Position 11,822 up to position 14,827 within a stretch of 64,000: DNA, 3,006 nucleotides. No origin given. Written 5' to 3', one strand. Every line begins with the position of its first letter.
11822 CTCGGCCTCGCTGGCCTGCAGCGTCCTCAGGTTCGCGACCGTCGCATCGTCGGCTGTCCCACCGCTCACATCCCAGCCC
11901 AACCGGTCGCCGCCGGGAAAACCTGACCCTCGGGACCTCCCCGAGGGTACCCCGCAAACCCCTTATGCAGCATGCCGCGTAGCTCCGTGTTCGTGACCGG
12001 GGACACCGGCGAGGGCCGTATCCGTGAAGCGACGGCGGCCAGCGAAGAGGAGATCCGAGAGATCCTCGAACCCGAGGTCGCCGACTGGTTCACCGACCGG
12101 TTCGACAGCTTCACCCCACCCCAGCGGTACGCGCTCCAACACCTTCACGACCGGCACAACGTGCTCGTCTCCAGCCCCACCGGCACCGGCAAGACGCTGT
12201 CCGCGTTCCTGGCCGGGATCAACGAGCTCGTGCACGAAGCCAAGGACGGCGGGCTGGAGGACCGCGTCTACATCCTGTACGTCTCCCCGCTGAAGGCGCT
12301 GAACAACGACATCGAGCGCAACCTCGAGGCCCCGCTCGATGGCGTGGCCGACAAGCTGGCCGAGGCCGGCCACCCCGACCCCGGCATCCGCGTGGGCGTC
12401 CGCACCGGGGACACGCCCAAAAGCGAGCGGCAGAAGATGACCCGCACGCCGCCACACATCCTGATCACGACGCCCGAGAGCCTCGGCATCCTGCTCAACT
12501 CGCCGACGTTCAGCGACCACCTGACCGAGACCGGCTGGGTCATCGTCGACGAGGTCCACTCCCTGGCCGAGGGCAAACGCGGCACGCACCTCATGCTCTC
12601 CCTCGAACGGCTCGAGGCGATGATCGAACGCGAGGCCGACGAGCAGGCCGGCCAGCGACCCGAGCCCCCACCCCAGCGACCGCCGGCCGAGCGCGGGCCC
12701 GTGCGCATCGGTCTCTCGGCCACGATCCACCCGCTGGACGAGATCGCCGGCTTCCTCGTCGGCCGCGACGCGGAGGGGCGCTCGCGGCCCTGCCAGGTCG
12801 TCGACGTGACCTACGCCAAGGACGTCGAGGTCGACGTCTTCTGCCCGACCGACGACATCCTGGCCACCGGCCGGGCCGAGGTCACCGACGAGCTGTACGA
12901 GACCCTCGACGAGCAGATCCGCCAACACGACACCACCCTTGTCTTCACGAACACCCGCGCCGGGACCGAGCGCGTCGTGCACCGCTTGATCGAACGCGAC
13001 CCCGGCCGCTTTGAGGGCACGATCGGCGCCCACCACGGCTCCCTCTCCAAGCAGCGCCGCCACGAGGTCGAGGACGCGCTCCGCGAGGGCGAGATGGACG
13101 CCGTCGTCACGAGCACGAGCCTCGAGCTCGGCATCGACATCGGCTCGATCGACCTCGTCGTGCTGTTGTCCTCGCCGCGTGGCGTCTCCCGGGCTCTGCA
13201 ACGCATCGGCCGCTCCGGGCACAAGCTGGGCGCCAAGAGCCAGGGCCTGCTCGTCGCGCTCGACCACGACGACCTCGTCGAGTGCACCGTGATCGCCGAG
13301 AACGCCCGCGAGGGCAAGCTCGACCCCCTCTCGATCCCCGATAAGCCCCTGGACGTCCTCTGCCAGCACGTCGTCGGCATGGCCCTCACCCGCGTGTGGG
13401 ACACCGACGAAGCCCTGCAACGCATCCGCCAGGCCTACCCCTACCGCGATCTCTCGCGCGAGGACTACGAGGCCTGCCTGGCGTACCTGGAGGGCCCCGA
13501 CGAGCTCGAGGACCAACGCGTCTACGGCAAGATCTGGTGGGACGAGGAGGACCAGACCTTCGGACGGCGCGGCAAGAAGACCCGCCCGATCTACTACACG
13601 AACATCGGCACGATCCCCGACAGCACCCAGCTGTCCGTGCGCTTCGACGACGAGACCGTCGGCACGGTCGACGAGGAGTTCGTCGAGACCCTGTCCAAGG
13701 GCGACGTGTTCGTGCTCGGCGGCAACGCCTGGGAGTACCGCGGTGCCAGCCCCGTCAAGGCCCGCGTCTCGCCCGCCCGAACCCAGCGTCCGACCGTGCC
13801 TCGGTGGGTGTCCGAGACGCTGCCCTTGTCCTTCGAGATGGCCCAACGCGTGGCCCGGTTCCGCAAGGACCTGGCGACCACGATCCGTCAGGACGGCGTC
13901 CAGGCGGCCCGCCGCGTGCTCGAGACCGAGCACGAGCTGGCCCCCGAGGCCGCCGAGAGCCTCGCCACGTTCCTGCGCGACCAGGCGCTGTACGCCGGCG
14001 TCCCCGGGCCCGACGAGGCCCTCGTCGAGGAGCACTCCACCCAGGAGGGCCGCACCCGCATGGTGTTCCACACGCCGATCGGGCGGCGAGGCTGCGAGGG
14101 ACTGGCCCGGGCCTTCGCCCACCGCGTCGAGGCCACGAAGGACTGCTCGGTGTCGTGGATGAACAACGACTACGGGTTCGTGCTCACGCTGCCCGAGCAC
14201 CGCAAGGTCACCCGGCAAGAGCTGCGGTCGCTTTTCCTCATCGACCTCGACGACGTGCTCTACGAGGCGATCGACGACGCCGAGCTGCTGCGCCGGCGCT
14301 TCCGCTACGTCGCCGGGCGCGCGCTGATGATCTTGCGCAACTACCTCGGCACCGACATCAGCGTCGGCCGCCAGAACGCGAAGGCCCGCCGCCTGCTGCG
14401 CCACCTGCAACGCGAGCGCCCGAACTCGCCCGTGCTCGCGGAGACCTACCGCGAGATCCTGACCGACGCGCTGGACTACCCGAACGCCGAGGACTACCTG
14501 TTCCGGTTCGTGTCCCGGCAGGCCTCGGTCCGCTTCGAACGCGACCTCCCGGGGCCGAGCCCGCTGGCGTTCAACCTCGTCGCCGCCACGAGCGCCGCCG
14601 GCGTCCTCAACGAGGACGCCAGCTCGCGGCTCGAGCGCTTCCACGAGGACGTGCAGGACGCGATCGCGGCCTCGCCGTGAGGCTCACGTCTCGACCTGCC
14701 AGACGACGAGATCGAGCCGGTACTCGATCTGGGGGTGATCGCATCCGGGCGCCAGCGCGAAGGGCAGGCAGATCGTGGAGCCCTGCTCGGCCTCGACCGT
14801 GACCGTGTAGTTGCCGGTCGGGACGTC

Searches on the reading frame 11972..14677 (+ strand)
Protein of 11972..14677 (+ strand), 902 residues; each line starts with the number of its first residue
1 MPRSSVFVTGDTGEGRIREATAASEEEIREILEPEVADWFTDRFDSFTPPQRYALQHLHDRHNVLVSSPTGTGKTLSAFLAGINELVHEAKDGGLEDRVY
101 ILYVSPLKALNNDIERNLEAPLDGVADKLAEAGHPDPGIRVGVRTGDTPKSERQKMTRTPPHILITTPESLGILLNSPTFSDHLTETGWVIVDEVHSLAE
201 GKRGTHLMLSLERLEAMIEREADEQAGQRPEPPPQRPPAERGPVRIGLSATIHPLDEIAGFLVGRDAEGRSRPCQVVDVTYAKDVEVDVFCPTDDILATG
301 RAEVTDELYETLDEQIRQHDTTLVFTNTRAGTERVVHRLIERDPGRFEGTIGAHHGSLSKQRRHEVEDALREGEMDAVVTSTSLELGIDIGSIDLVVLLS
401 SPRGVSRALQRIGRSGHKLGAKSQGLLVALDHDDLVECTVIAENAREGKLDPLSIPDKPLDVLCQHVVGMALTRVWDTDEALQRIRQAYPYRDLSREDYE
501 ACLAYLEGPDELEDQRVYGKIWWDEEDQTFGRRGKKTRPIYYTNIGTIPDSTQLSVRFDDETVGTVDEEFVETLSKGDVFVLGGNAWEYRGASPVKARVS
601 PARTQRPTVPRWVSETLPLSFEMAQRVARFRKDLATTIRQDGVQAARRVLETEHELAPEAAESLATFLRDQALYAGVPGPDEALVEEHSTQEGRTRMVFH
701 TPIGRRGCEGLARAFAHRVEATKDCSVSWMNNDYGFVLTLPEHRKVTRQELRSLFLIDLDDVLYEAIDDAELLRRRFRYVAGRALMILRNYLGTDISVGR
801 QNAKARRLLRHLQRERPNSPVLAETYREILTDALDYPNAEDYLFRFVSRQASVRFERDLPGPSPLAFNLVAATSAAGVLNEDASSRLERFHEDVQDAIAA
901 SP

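Call 75: search_protein_families(library=padloc, alignment_id=A10, max_evalue=0.00001)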
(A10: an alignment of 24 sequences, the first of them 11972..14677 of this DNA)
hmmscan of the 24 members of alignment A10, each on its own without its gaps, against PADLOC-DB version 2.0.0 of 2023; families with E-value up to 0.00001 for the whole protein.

A. member 1, window:11972-14677:+ (902 aa): 35 families (the best 25 are shown)
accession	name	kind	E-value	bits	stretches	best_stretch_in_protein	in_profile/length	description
PDLC02897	DpdJ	-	5.7e-129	430.1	2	30-638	83-672/1570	DpdJ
PDLC02503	BrxHI|BrxHII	-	9.5e-77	256.9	1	43-656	21-571/698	BrxHI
PDLC03960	SngC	-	4e-63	212.3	1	32-591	9-537/720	-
PDLC02501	BrxHI|BrxHII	-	1.1e-42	144.2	1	48-641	25-563/925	BrxHI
PDLC00035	DruE3|DruE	-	1.7e-15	53.8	2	354-427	1039-1112/1460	SNF2 family N-terminal domain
PDLC00036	DruE3|DruE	-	2.3e-14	49.5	1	353-426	1028-1101/2023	SNF2 family N-terminal domain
PDLC02870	DpdF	-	2.3e-13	47.5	1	302-428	209-329/534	DpdF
PDLC04531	PDC-M23B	-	4.1e-13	46.3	1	47-223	295-460/1060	-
PDLC02864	DpdF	-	2.4e-12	44.4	1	307-446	223-354/610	DpdF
PDLC03928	PsyrT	-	2.8e-12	43.8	1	310-435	231-351/689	-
PDLC02707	PbeA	-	8.6e-12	42.4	0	306-414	510-613/672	PbeA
PDLC00037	DruE3|DruE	-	3.2e-11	39.7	1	356-423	1038-1105/2055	SNF2 family N-terminal domain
PDLC02896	DpdJ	-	5.4e-11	38.9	0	60-156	179-272/1487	DpdJ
PDLC02861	DpdF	-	1.5e-10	38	1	303-450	225-363/611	DpdF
PDLC00186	HamB1|HamB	-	8e-10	35.3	1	26-214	127-291/864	DEAD-box helicase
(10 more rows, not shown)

B. families by the number of members that match (of 24 scanned): 62 families (the first 25 are shown)
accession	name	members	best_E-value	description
PDLC02897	DpdJ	2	5.7e-129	DpdJ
PDLC02503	BrxHI|BrxHII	2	9.5e-77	BrxHI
PDLC03960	SngC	2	4e-63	-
PDLC02707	PbeA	2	3.2e-23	PbeA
PDLC03928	PsyrT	2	8e-16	-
PDLC02870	DpdF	2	2.3e-13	DpdF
PDLC02704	PbeA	2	5.4e-13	PbeA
PDLC00938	Cas3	2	1.4e-12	CRISPR-associated helicase Cas3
PDLC02864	DpdF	2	2.4e-12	DpdF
PDLC00174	HamB1|HamB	2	4.1e-12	DEAD-box helicase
PDLC01252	Cas3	2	2.1e-11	CAS-I; effector_G3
PDLC01770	Cas3g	2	2.6e-11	-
PDLC00200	HamB2|HamB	2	4.8e-11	DEAD-box helicase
PDLC02861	DpdF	2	1.5e-10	DpdF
PDLC01439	typeIV_DinG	2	4.1e-10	CAS-IV-A; associated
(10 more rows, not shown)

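Call 76: search_protein_families(library=pfam, alignment_id=A10, max_evalue=0.00001)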
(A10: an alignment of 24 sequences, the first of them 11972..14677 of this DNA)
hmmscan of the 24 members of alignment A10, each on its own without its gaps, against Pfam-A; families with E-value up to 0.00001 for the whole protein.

A. member 1, window:11972-14677:+ (902 aa): 5 families
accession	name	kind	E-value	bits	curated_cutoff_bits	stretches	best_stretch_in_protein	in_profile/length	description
PF08494.16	DEAD_assoc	-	2.4e-44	151.9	23.5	1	677-866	1-191/191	DEAD/H associated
PF19306.5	WH_Lhr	-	1.1e-37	129.4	27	1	445-607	3-166/168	Large helicase-related protein, winged helix domain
PF00270.35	DEAD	-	8.5e-26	91.1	26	1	48-253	1-161/167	DEAD/DEAH box helicase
PF00271.37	Helicase_C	-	1.3e-17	64.5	23.5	1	309-416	7-107/110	Helicase conserved C-terminal domain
PF04851.21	ResIII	-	9.5e-07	29.3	22.5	1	49-202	6-141/164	Type III restriction enzyme, res subunit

B. families by the number of members that match (of 24 scanned): 47 families (the first 25 are shown)
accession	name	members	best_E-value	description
PF00270.35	DEAD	2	8.5e-26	DEAD/DEAH box helicase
PF00271.37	Helicase_C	2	3.3e-25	Helicase conserved C-terminal domain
PF04851.21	ResIII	2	1.3e-22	Type III restriction enzyme, res subunit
PF00809.28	Pterin_bind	1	9.2e-83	Pterin binding enzyme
PF00204.31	DNA_gyraseB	1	1.1e-61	DNA gyrase B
PF13229.12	Beta_helix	1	3.9e-47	Right handed beta helix region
PF08494.16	DEAD_assoc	1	2.4e-44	DEAD/H associated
PF05048.19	NosD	1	1e-40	Periplasmic copper-binding protein (NosD)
PF19306.5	WH_Lhr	1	1.1e-37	Large helicase-related protein, winged helix domain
PF05362.19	Lon_C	1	8.3e-29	Lon protease (S16) C-terminal proteolytic domain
PF00986.26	DNA_gyraseB_C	1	7.2e-28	DNA gyrase B subunit, carboxyl terminus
PF13358.12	DDE_3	1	1.8e-22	DDE superfamily endonuclease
PF02152.23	FolB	1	7.8e-21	Dihydroneopterin aldolase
PF01751.28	Toprim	1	9.5e-21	Toprim domain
PF13793.12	Pribosyltran_N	1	1.5e-20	N-terminal domain of ribose phosphate pyrophosphokinase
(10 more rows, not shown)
